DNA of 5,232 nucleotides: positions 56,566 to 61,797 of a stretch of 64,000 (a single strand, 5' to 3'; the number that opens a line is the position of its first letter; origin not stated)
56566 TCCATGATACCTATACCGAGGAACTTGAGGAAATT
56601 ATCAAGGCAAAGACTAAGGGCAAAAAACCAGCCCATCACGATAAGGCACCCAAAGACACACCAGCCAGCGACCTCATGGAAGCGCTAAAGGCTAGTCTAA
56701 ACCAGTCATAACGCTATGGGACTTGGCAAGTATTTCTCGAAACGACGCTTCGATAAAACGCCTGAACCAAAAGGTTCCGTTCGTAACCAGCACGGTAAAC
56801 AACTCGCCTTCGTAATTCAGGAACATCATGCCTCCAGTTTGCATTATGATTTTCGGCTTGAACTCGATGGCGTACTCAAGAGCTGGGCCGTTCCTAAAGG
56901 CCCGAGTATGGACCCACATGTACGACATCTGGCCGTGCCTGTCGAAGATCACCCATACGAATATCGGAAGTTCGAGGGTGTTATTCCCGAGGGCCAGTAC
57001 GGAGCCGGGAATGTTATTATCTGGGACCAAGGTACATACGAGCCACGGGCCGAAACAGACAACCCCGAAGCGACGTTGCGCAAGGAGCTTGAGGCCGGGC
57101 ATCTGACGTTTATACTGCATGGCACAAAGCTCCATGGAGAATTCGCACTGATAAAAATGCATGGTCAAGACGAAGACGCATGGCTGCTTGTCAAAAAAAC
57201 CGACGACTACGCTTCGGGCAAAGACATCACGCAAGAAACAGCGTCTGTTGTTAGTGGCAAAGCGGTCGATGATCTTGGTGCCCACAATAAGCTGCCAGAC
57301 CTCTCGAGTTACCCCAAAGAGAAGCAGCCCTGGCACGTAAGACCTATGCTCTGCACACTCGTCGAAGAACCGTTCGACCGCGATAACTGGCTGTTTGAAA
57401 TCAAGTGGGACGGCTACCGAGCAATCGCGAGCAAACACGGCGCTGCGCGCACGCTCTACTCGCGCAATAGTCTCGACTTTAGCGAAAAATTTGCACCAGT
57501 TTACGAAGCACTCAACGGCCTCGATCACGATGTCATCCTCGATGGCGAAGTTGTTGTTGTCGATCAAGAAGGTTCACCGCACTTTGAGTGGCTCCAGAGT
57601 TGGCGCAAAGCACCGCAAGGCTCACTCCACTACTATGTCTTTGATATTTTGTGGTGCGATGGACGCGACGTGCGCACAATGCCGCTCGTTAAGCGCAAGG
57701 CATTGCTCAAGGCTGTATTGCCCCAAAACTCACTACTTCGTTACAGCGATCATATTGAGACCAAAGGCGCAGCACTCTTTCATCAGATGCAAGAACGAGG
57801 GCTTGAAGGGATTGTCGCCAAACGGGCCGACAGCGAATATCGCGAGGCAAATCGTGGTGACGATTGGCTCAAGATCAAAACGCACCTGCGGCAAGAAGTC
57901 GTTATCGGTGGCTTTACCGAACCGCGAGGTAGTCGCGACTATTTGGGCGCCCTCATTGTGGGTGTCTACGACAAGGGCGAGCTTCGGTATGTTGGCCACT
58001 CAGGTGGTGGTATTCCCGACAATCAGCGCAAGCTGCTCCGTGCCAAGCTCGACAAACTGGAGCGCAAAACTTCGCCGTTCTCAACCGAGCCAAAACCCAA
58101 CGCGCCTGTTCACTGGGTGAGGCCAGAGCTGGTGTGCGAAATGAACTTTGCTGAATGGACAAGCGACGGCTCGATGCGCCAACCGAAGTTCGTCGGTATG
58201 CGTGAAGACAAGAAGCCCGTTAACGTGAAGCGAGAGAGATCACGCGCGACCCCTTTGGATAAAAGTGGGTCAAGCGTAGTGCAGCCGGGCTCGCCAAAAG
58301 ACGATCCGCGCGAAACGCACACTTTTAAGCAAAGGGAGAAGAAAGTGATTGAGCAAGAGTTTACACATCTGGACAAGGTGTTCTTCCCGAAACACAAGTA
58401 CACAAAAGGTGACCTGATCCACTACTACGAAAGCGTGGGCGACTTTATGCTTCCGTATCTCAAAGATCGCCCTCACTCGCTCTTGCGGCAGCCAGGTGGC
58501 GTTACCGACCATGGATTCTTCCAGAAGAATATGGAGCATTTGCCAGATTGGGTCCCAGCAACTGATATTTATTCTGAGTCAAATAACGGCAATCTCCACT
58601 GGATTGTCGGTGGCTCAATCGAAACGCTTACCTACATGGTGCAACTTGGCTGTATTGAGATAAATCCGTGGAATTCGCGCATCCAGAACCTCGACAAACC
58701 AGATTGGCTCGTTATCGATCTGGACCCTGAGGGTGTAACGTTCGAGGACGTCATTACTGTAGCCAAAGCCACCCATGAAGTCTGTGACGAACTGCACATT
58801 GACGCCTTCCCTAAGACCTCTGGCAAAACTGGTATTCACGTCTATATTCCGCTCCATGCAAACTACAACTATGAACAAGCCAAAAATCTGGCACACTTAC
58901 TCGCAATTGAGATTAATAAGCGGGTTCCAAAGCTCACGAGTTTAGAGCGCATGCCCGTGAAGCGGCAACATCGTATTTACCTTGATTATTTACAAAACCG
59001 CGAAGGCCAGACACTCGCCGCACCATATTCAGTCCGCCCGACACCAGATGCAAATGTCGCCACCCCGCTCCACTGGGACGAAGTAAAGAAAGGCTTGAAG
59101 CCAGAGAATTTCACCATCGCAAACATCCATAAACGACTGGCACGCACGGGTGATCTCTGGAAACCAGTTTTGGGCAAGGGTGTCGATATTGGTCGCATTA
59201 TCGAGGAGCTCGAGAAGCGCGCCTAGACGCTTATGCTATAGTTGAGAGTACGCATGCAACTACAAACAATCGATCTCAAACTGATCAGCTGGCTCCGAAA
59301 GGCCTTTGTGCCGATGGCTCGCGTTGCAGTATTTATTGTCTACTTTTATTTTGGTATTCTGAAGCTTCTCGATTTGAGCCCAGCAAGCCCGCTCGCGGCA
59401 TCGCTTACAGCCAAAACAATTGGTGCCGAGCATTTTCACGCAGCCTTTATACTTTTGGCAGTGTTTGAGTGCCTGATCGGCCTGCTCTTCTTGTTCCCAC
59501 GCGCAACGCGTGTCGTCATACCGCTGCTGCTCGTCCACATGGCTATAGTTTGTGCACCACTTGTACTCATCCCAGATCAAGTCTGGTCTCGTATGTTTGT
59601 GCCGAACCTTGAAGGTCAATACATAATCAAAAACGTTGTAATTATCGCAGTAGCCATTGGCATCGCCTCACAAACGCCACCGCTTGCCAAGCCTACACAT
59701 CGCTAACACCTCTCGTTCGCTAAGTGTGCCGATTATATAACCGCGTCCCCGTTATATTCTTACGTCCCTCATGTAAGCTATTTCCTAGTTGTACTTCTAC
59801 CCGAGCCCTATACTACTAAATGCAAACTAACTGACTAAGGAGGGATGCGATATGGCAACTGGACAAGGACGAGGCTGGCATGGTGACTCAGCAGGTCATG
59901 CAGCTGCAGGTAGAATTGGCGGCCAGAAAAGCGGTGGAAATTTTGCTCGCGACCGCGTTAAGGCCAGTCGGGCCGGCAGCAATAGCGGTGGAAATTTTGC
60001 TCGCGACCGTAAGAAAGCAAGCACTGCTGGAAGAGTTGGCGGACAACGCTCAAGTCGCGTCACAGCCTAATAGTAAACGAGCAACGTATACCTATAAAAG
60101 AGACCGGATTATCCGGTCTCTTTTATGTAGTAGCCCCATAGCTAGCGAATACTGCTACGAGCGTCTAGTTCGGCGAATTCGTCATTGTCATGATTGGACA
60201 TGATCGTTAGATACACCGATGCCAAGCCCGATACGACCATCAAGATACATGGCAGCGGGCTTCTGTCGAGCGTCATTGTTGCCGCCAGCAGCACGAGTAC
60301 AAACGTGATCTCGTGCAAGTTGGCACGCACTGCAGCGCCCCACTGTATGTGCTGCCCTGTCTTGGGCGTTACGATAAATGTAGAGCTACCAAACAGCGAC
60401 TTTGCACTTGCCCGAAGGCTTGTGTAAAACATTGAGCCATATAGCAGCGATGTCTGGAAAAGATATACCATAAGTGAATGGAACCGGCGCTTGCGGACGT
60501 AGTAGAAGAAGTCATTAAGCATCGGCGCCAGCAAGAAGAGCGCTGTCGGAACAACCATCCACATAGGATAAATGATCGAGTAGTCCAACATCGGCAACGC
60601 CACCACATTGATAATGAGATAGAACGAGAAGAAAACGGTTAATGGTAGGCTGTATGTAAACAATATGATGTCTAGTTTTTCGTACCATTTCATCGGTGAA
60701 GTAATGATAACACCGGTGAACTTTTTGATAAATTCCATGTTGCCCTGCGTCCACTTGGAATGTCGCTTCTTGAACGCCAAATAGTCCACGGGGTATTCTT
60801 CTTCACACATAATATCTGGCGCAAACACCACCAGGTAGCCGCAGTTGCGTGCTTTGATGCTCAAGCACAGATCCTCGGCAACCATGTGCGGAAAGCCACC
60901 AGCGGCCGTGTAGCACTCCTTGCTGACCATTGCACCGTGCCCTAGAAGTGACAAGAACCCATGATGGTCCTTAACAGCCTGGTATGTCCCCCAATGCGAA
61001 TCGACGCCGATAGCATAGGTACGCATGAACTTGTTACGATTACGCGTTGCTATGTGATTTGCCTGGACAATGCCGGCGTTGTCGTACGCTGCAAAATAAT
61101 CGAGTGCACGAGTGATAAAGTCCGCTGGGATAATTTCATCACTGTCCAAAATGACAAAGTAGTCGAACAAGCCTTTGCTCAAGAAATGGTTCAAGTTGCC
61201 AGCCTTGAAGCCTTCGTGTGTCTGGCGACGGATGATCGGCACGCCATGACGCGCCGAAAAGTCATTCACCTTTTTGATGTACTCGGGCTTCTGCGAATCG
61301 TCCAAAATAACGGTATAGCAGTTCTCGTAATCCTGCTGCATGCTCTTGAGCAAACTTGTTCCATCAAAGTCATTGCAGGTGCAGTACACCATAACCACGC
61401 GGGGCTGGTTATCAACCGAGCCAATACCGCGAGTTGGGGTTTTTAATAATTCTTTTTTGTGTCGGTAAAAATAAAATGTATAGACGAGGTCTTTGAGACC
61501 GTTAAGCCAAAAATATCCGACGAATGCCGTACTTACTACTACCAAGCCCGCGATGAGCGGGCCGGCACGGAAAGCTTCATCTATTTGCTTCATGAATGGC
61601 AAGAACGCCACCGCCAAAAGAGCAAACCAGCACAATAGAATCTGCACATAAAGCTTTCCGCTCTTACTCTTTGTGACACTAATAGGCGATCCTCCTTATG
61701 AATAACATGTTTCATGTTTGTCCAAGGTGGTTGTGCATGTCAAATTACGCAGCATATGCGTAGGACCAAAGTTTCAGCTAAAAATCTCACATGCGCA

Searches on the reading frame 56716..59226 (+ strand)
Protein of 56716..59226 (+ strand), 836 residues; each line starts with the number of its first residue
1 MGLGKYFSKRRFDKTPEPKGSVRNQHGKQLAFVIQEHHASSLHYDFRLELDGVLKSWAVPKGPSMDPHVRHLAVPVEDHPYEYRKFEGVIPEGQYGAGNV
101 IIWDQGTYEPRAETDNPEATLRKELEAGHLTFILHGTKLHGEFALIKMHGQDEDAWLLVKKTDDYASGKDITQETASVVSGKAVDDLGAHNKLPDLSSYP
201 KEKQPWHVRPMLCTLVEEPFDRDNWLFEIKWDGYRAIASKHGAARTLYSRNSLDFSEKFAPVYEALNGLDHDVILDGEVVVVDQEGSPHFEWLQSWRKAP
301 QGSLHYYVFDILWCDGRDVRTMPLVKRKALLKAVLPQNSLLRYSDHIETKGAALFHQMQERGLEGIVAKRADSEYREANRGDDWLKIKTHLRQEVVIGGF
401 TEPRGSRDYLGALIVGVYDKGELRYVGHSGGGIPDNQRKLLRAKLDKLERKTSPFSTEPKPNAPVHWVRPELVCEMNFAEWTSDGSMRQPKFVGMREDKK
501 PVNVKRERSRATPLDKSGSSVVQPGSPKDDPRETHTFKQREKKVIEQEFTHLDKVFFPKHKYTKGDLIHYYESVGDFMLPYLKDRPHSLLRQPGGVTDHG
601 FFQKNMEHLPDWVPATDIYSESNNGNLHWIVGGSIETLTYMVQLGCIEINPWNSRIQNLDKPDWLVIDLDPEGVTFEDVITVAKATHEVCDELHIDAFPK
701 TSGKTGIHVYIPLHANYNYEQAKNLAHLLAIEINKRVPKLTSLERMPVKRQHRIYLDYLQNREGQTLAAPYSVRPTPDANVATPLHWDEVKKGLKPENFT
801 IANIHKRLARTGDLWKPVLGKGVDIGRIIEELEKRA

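Call 16: search_protein_families(library=pfam, proteins=[window:56716-59226:+], max_evalue=0.001)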
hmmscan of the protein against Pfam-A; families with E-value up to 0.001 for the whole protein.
window:56716-59226:+ (836 aa): 5 families
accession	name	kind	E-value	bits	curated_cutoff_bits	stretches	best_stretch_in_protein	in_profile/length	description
PF21686.3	LigD_Prim-Pol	-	3e-87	292.8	27.4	1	563-815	1-254/254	LigD, primase-polymerase domain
PF13298.12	LigD_N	-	2.2e-44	150.4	31.1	1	35-147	1-107/107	DNA Ligase D 3'-phosphoesterase domain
PF01068.26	DNA_ligase_A_M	-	9e-34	117.4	26.2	1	210-388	1-204/204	ATP dependent DNA ligase domain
PF04679.21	DNA_ligase_A_C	-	5.1e-29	101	27.5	1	407-499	2-94/94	ATP dependent DNA ligase C terminal region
PF01896.25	DNA_primase_S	-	1.7e-06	28.9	26.8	1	673-787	9-163/163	DNA primase small subunit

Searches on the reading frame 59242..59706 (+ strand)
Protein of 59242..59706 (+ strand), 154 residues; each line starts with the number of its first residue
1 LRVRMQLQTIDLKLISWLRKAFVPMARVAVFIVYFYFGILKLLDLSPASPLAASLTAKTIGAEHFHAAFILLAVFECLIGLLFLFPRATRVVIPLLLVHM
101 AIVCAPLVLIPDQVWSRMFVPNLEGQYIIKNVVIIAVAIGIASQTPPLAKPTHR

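Call 16: search_protein_families(library=pfam, proteins=[window:59242-59706:+], max_evalue=0.001)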
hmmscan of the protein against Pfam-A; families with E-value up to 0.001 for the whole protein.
window:59242-59706:+ (154 aa): 1 family
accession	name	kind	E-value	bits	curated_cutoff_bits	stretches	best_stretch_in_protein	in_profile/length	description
PF04224.18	DUF417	-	0.00018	21.6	27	0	71-144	89-169/175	Protein of unknown function, DUF417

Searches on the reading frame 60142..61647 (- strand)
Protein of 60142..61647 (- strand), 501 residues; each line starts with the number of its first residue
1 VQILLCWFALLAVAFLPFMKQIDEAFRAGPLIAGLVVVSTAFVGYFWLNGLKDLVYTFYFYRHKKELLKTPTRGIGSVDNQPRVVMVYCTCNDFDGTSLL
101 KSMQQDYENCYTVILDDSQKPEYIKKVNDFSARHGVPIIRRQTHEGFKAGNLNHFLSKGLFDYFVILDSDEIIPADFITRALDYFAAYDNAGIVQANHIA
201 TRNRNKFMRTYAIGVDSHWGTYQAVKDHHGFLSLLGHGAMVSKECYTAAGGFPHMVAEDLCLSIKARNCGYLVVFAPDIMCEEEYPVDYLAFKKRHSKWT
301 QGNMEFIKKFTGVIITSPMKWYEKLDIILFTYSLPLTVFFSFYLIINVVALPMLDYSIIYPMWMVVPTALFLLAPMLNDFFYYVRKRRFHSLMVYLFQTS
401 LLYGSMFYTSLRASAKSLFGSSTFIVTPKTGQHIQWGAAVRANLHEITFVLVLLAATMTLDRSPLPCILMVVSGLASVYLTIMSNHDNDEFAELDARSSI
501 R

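Call 25: search_protein_families(library=pfam, proteins=[window:60142-61647:-], max_evalue=0.00001)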
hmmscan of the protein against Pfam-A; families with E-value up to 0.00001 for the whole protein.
window:60142-61647:- (501 aa): 4 families
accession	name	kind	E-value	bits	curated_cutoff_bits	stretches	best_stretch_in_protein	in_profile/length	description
PF13632.12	Glyco_trans_2_3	-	9.9e-23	81.4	27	1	163-374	1-189/198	Glycosyl transferase family group 2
PF13641.12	Glyco_tranf_2_3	-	3.9e-15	56.9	27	1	112-302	33-230/230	Glycosyltransferase like family 2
PF00535.33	Glycos_transf_2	-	3.2e-11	43.9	23.3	1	104-244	22-162/168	Glycosyl transferase family 2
PF13506.12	Glyco_transf_21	-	5.2e-09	36.2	21.7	1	140-300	10-173/174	Glycosyl transferase family 21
